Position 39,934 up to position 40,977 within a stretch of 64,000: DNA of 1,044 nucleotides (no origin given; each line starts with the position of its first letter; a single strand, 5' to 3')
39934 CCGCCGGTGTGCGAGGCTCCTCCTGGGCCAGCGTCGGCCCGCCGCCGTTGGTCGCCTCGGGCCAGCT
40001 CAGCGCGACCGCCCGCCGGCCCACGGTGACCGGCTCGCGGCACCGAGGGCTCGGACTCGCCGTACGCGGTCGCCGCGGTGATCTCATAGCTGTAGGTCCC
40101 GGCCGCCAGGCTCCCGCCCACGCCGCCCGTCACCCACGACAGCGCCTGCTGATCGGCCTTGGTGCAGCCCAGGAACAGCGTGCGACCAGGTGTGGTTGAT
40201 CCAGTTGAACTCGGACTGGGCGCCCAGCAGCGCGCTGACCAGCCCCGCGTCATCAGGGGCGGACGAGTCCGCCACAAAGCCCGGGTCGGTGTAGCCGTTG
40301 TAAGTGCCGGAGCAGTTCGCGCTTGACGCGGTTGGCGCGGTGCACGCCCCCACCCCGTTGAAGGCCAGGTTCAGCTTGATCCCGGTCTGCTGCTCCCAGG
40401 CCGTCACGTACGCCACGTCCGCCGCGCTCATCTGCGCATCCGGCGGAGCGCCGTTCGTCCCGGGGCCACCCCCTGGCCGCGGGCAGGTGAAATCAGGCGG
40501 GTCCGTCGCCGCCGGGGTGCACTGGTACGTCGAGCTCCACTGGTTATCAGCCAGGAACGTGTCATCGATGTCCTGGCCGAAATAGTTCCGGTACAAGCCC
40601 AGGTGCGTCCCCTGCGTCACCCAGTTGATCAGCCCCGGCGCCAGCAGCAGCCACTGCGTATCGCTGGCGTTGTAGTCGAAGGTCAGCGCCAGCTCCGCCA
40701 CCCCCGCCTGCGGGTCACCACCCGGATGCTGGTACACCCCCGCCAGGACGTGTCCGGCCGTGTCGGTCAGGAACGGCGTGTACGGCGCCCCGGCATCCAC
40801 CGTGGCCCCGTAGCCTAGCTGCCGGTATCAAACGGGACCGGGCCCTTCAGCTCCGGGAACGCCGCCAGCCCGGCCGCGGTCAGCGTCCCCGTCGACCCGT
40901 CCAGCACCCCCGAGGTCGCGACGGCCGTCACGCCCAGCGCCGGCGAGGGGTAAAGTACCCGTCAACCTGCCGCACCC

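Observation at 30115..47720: Pel / galactosaminogalactan-like exopolysaccharide locus pairing a PelF-type synthase with fungal-GAG-type processing enzymes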

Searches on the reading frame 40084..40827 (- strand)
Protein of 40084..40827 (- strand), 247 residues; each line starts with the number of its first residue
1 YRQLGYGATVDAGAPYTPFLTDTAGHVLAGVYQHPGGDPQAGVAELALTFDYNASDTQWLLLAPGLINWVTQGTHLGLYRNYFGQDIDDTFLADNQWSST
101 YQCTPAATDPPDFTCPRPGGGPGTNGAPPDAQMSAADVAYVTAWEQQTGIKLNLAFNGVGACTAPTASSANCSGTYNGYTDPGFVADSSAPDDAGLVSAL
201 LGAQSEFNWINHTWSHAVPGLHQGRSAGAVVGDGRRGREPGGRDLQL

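Call 5: search_protein_families(library=pfam, proteins=[window:40084-40800:-], max_evalue=0.01)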
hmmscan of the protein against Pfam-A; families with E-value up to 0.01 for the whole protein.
window:40084-40800:- (238 aa): 0 families

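Call 8: find_homologous_proteins(query=window:40084-40827:-, max_evalue=0.00001)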
Query window:40084-40827:- (247 aa): 127 proteins with E <= 0.00001 among 2312 candidates; the best 120 are listed.
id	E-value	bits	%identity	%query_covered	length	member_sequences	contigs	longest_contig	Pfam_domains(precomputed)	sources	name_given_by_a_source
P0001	3.6e-96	340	65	97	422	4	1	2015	PF25116.2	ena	-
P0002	1.8e-94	334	66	95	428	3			PF25116.2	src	-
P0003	6.4e-94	332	65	94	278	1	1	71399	-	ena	-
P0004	2.6e-92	327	64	96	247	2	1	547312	-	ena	-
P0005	5.0e-89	316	67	89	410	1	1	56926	PF25116.2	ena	-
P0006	8.6e-88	312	73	75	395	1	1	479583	-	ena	-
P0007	9.0e-86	306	68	85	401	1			PF25116.2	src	-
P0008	1.9e-85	305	67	83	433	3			PF25116.2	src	-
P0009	6.0e-85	303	64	86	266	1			-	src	-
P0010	2.6e-84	301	65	85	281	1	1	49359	-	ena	-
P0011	5.1e-82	293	71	78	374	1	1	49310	PF25116.2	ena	-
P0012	2.3e-80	288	68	78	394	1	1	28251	-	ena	-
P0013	2.4e-80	288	75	66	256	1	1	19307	-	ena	-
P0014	3.0e-78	281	63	82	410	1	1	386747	-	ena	-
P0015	4.2e-78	281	71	72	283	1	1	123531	-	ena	-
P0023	3.6e-69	251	68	66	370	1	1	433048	PF25116.2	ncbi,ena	-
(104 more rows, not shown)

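Call 10: find_encoding_contigs(protein=P0023, flank=10000, max_places=3)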
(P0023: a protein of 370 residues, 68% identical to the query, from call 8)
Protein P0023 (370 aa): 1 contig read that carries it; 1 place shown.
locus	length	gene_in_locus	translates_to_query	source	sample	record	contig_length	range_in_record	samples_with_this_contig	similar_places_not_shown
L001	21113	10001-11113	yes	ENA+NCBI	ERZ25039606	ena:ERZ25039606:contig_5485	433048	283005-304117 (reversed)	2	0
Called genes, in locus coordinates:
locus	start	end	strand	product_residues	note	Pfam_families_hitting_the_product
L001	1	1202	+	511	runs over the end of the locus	PF08787:Alginate_lyase2, PF03537:Glyco_hydro_114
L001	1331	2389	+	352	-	PF03537:Glyco_hydro_114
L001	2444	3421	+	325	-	PF03537:Glyco_hydro_114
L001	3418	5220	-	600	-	PF25116:CBM87_Agd3, PF25115:Agd3_CE (weak)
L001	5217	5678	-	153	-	PF01370:Epimerase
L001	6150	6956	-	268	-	PF00483:NTP_transferase, PF12804:NTP_transf_3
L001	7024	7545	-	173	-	PF01370:Epimerase, PF16363:GDP_Man_Dehyd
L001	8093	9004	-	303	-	-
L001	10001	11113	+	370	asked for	PF25116:CBM87_Agd3 (weak)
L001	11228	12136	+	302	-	-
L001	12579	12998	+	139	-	PF05345:He_PIG (weak)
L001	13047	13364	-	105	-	-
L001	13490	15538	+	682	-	-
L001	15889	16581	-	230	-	PF02350:Epimerase_2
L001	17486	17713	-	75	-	-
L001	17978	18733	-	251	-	-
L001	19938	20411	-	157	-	-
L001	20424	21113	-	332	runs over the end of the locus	PF00528:BPD_transp_1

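Call 11: find_encoding_contigs(protein=P0006, flank=10000, max_places=3)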
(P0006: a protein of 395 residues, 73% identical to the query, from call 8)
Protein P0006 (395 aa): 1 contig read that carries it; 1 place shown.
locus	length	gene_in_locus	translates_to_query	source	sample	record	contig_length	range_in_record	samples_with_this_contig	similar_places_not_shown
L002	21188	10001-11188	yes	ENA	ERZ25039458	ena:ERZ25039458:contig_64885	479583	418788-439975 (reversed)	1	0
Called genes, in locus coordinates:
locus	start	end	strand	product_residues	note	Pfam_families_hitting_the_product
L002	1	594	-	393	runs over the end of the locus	PF05977:MFS_3, PF07690:MFS_1, PF13347:MFS_2, PF07690:MFS_1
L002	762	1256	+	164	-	PF12840:HTH_20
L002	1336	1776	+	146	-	PF18970:DUF5709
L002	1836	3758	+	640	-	PF00515:TPR_1 (faint), PF07719:TPR_2 (faint), PF13174:TPR_6 (faint), PF13428:TPR_14 (faint), PF13424:TPR_12 (weak)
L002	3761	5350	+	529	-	-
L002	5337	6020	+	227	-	-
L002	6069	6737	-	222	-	PF03167:UDG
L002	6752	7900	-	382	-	PF00144:Beta-lactamase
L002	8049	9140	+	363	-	PF01408:GFO_IDH_MocA, PF02894:GFO_IDH_MocA_C, PF22725:GFO_IDH_MocA_C3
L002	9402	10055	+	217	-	PF25116:CBM87_Agd3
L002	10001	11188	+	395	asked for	-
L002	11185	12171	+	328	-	-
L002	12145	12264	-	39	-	-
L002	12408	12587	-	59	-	-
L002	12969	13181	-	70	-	-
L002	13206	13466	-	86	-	-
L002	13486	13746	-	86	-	-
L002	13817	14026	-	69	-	-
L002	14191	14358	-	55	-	-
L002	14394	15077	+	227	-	PF05345:He_PIG (weak)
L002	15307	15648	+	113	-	-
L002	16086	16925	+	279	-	PF03537:Glyco_hydro_114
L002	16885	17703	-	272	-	PF12138:Spherulin4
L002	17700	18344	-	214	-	PF12138:Spherulin4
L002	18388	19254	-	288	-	PF01370:Epimerase, PF04321:RmlD_sub_bind, PF16363:GDP_Man_Dehyd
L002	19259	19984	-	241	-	PF00483:NTP_transferase, PF12804:NTP_transf_3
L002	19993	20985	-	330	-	PF01073:3Beta_HSD, PF01370:Epimerase, PF02719:Polysacc_synt_2, PF04321:RmlD_sub_bind (weak), PF05368:NmrA, PF07993:NAD_binding_4, PF13460:NAD_binding_10, PF16363:GDP_Man_Dehyd, +1 more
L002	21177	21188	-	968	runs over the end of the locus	PF11997:DUF3492, PF13439:Glyco_transf_4, PF00534:Glycos_transf_1, PF13524:Glyco_trans_1_2 (faint), PF13692:Glyco_trans_1_4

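Call 15: find_related_loci(query=A1, collection=genome_contigs, flank=10000)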
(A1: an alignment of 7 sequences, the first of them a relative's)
Query A1 (428 aa) in genome_contigs; peptide patterns used: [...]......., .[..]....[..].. (x = any residue, [..] = any of these).
228 stretches matched a pattern; 118 encode a relative of the query (tblastn E <= 1e-3); the best 80 are kept; 74 distinct loci.
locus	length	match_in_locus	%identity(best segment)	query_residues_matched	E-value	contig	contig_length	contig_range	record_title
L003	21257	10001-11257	79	1-414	0e+0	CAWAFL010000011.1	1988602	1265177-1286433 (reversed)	MAG: uncultured Acidimicrobiaceae bacterium isolate MFD02671.bin.1.70 genome assembly, contig: contig_6677, whole genome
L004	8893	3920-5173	79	2-414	0e+0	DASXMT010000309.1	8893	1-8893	MAG TPA_asm: Acidimicrobiales bacterium isolate SMAG_U5335 k141_2034030, whole genome shotgun sequence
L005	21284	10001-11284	75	1-428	0e+0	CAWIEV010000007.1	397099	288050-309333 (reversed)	MAG: uncultured Acidimicrobiaceae bacterium isolate MFD01828.bin.2.21 genome assembly, contig: contig_30263, whole genom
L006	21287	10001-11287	72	1-428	0e+0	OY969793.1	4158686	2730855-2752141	MAG: uncultured Acidimicrobiales bacterium isolate MFD09671.bin.c.2 genome assembly, chromosome: 1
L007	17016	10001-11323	69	1-428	0e+0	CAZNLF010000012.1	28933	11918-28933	MAG TPA_asm: uncultured Acidimicrobiaceae bacterium isolate binchicken_co162_455 genome assembly, contig: NODE_3292_leng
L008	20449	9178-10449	69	2-428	0e+0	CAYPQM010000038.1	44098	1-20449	MAG TPA_asm: uncultured Streptosporangiaceae bacterium isolate binchicken_co241_145 genome assembly, contig: NODE_760_le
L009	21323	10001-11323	72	1-428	0e+0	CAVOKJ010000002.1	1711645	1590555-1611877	MAG: uncultured Acidimicrobiales bacterium isolate MFD00082.bin.1.153 genome assembly, contig: contig_1911, whole genome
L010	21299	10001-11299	69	5-428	0e+0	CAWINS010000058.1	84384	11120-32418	MAG: uncultured Actinomycetes bacterium isolate MFD01213.bin.2.10 genome assembly, contig: contig_40978, whole genome sh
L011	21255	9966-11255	70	1-428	0e+0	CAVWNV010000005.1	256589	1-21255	MAG: uncultured Acidimicrobiaceae bacterium isolate MFD09495.bin.1.102 genome assembly, contig: contig_16384, whole geno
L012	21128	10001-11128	73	37-416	0e+0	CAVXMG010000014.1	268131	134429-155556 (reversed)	MAG: uncultured Actinomycetes bacterium isolate MFD02671.bin.2.13 genome assembly, contig: contig_25746, whole genome sh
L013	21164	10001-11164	71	38-428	0e+0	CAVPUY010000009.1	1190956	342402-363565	MAG: uncultured Actinomycetes bacterium isolate MFD00008.bin.2.170 genome assembly, contig: contig_2504, whole genome sh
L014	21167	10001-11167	70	35-428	0e+0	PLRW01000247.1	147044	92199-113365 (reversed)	MAG: Actinomycetota bacterium isolate bog_764 73.20120700_S1D.88_contig_8900, whole genome shotgun sequence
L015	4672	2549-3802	68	6-428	0e+0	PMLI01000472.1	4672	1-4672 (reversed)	MAG: Acidimicrobiaceae bacterium isolate fen_671 73.20120600_E1D.138_contig_187009, whole genome shotgun sequence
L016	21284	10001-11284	70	1-428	0e+0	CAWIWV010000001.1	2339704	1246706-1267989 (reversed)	MAG: uncultured Acidimicrobiaceae bacterium isolate MFD05512.bin.1.36 genome assembly, contig: contig_6756, whole genome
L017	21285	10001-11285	79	3-428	0e+0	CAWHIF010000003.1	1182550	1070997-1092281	MAG: uncultured Acidimicrobiaceae bacterium isolate MFD01828.bin.2.1 genome assembly, contig: contig_14485, whole genome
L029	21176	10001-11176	69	31-428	6e-174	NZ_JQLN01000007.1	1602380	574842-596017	Kitasatospora mediocidica KCTC 9733 BS80DRAFT_unitig_5_quiver_dupTrim_2801.7_C, whole genome shotgun sequence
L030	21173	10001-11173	69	31-428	5e-174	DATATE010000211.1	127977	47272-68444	MAG TPA_asm: Pseudonocardiaceae bacterium isolate SMAG_U5538 k141_1936443, whole genome shotgun sequence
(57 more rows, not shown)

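Call 28: search_protein_families(library=pfam, proteins=[L030:7501-9042:-, L030:5951-7507:-, L030:1453-2565:-, L030:2502-3251:-, L030:9911-14062:+, L014:9791-15676:+, L014:15767-16315:+, L014:16413-17489:+, L029:9914-13537:+, L003:6558-7979:-], max_evalue=0.01)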
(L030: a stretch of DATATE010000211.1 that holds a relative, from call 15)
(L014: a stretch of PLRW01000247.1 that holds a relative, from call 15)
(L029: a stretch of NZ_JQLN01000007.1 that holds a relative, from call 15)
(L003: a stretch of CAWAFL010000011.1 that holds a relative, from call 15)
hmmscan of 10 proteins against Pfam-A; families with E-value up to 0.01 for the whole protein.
L030:7501-9042:- (513 aa): 6 families
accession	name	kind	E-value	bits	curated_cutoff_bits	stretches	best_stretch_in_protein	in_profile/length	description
PF11997.14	DUF3492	-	4.2e-50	171.5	23.3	1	25-289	1-267/268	Domain of unknown function (DUF3492)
PF13692.12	Glyco_trans_1_4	-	1.9e-33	116.1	27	1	314-456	2-142/142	Glycosyl transferases group 1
PF00534.26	Glycos_transf_1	-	1.1e-30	106.9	26.4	1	313-469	15-171/172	Glycosyl transferases group 1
PF20706.3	GT4-conflict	-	3.4e-12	46.5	26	1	304-438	188-324/385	Family 4 Glycosyltransferase in conflict systems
PF13524.12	Glyco_trans_1_2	-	3.5e-08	33.9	25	1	345-481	15-139/144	Glycosyl transferase-like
PF13439.12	Glyco_transf_4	-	7.4e-06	26.5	28.5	1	209-302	84-169/170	Glycosyltransferase Family 4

L030:5951-7507:- (518 aa): 1 family
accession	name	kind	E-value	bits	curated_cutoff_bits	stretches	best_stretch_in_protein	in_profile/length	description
PF02322.20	Cyt_bd_oxida_II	-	0.0013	18.6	35.6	1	204-343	160-293/302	Cytochrome bd terminal oxidase subunit II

L030:1453-2565:- (370 aa): 1 family
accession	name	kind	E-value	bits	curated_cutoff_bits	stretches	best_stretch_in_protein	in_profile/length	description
PF03537.19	Glyco_hydro_114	-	1.3e-82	276.9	27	1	149-364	2-228/231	Glycoside-hydrolase family GH114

L030:2502-3251:- (249 aa): 1 family
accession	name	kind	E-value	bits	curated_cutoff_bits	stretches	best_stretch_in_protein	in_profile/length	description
PF12138.14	Spherulin4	-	2.2e-27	96.6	30.2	1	27-237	3-232/239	Spherulation-specific family 4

L030:9911-14062:+ (1383 aa): 2 families
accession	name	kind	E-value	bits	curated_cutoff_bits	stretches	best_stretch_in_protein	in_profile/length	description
PF05345.18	He_PIG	-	1.9e-17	63.9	24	5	937-1024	1-95/96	Putative Ig domain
PF00801.26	PKD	-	0.0079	16.6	23.5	0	888-933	29-79/80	PKD domain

L014:9791-15676:+ (1961 aa): 8 families
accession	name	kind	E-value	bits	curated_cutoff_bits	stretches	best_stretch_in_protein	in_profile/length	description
PF05345.18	He_PIG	-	3.3e-75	249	24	12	1788-1874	1-95/96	Putative Ig domain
PF18981.6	InlK_D3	-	3e-12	46.9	25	0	1663-1689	48-74/75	Internalin K domain (D3/D4)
PF00630.25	Filamin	-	1.6e-11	45.3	26.9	0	1188-1216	50-78/93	Filamin/ABP280 repeat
PF07679.22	I-set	-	3.2e-11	43.6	23.7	0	1797-1874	10-90/90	Immunoglobulin I-set domain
PF25116.1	CBM87_Agd3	-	2.8e-06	27.7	27.6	1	75-183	3-116/214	Agd3 CBM87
PF00801.26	PKD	-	1.3e-05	25.6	23.5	0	1922-1960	36-80/80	PKD domain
PF07495.19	Y_Y_Y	-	0.004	17.5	26.6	0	1197-1235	24-64/65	Y_Y_Y domain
PF18207.7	LIFR_N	-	0.0045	17.7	24.1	0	1932-1959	50-78/79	Leukemia inhibitory factor receptor N-terminal domain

L014:15767-16315:+ (182 aa): 0 families

L014:16413-17489:+ (358 aa): 1 family
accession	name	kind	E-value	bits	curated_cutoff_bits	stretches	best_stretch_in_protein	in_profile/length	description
PF03537.19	Glyco_hydro_114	-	7.1e-43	146.9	27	1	97-345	2-222/231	Glycoside-hydrolase family GH114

L029:9914-13537:+ (1207 aa): 6 families
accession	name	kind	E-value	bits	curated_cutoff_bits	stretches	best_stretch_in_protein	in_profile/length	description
PF05345.18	He_PIG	-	1e-11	45.5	24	4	941-1027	2-96/96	Putative Ig domain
PF25115.1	Agd3_CE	-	1.5e-05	24.6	27.6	1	555-662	152-268/366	Agd3 deacetylase domain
PF19079.5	CFSR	-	0.00018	22.1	27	1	973-1002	2-30/49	Collagen-flanked surface repeat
PF25116.1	CBM87_Agd3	-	0.00067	19.9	27.6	1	39-146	4-116/214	Agd3 CBM87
PF18981.6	InlK_D3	-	0.0014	19.1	25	0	1001-1027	48-74/75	Internalin K domain (D3/D4)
PF12521.13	DUF3724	-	0.0095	16.2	22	0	94-110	3-19/23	Protein of unknown function (DUF3724)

L003:6558-7979:- (473 aa): 1 family
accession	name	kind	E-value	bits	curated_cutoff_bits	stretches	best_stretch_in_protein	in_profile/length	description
PF23714.1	Rv3627c_N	-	0.0091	16.4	27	1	350-385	5-42/58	Carboxypeptidase Rv3627c-like, N-terminal domain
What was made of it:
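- On Agd3 / CE18 + CBM87: The best long-form score is 24.6 bits, below 27.6 (L029, call 28).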

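Call 32: search_solved_structures(query=A2, max_evalue=1, show_alignments=1)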
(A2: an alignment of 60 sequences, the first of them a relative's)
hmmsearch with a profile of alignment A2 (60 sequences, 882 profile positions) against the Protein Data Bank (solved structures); distinct sequences matched with E-value up to 1: 0.
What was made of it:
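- On Agd3 / CE18 + CBM87: A direct profile search of PDB sequences finds nothing (call 32).
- Tried and rejected: A profile of 60 intact long-form proteins against PDB sequences gave no hit at E<=1 (call 32).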

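Call 34: search_solved_structures(query=L001:3418-5220:-, max_evalue=10, show_alignments=2)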
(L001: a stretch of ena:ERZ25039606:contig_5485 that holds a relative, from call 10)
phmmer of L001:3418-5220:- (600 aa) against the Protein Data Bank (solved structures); distinct sequences matched with E-value up to 10: 1.
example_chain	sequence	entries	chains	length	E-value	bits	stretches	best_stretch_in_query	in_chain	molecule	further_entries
6nwz_A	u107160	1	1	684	5.8e-13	51.4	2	66-313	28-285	Carbohydrate deacetylase Agd3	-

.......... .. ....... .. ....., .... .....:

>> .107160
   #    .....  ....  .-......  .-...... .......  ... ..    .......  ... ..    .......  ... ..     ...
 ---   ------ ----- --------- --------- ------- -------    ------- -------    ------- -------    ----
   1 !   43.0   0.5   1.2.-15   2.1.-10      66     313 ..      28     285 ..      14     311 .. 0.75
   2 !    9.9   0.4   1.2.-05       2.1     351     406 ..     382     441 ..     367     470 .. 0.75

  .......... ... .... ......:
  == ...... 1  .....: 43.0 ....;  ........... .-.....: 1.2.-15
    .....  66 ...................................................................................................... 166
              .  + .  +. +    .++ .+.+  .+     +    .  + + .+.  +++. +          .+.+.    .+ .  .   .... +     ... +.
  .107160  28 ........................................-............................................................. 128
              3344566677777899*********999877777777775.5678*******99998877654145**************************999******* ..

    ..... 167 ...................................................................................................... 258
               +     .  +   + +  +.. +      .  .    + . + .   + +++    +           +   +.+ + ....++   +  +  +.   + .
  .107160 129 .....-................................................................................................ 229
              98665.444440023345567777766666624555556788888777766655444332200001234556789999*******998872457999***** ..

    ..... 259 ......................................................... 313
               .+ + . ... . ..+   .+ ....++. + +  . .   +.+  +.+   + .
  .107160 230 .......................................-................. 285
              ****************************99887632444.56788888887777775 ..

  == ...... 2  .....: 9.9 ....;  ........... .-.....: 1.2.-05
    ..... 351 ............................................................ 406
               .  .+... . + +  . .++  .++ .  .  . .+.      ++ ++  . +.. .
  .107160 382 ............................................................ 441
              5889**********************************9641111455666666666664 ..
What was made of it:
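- On Agd3 / CE18 + CBM87: That paralog hits 6NWZ Agd3 at E 5.8e-13 (call 34).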

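Call 47: search_protein_families(library=ncbifam, proteins=[L030:5951-7507:-, L014:9791-12700:+, L002:19993-20985:-], max_evalue=0.01)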
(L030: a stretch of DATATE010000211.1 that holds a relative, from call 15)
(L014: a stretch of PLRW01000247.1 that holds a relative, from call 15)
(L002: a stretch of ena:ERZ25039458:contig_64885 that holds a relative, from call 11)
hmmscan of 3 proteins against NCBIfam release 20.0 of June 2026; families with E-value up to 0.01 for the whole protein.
L030:5951-7507:- (518 aa): 0 families

L014:9791-12700:+ (970 aa): 0 families

L002:19993-20985:- (330 aa): 48 families (the best 25 are shown)
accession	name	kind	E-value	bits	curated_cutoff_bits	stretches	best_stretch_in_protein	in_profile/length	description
TIGR04180.1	EDH_00030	hypoth_equivalog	6.2e-130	432.6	475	1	4-301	1-296/297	NAD-dependent 4,6-dehydratase LegB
TIGR01181.1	dTDP_gluc_dehyt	equivalog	5.5e-52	176.8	365.1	1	4-316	2-313/321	dTDP-glucose 4,6-dehydratase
TIGR01179.1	galE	equivalog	1.1e-39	136.2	262.3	2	4-184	2-182/332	UDP-glucose 4-epimerase GalE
TIGR02622.1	CDP_4_6_dhtase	equivalog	1.2e-29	103.5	278.45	1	3-315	6-331/352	CDP-glucose 4,6-dehydratase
NF007582.0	PRK10217.1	equivalog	7.8e-28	97.6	698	1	1-314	1-331/355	dTDP-glucose 4,6-dehydratase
NF047922.1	GDPFucSynFcl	equivalog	1.3e-27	97.1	500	1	3-315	4-302/308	GDP-L-fucose synthase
NF011728.1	PRK15181.1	equivalog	1.8e-26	93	760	1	5-314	19-337/348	Vi polysaccharide biosynthesis UDP-N-acetylglucosaminuronic acid C-4 epimerase TviC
TIGR03466.1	HpnA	hypoth_equivalog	4.8e-26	91.4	367.65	1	3-265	2-250/327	hopanoid-associated sugar epimerase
NF007490.0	PRK10084.1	subfamily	2.1e-25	89.5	649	1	4-314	3-334/361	dTDP-glucose 4,6-dehydratase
TIGR01472.1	gmd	equivalog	5.6e-24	85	415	1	6-307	5-331/342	GDP-mannose 4,6-dehydratase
NF042422.1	oxyalk_red_OleD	equivalog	9.2e-22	77.8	580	1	3-256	2-245/329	2-alkyl-3-oxoalkanoate reductase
NF007956.0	PRK10675.1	subfamily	1e-21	77.5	394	1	3-313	2-328/338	UDP-glucose 4-epimerase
NF052578.1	StrlDmthSdmBMthl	equivalog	1.8e-19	70.7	600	1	5-264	4-248/328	sterol demethylase protein SdmB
TIGR02197.1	heptose_epim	equivalog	1.5e-18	67.1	274.6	1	5-313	2-312/316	ADP-glyceromanno-heptose 6-epimerase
NF043036.1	ErythonDh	equivalog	1.9e-16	60.2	325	1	3-162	2-163/321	D-erythronate dehydrogenase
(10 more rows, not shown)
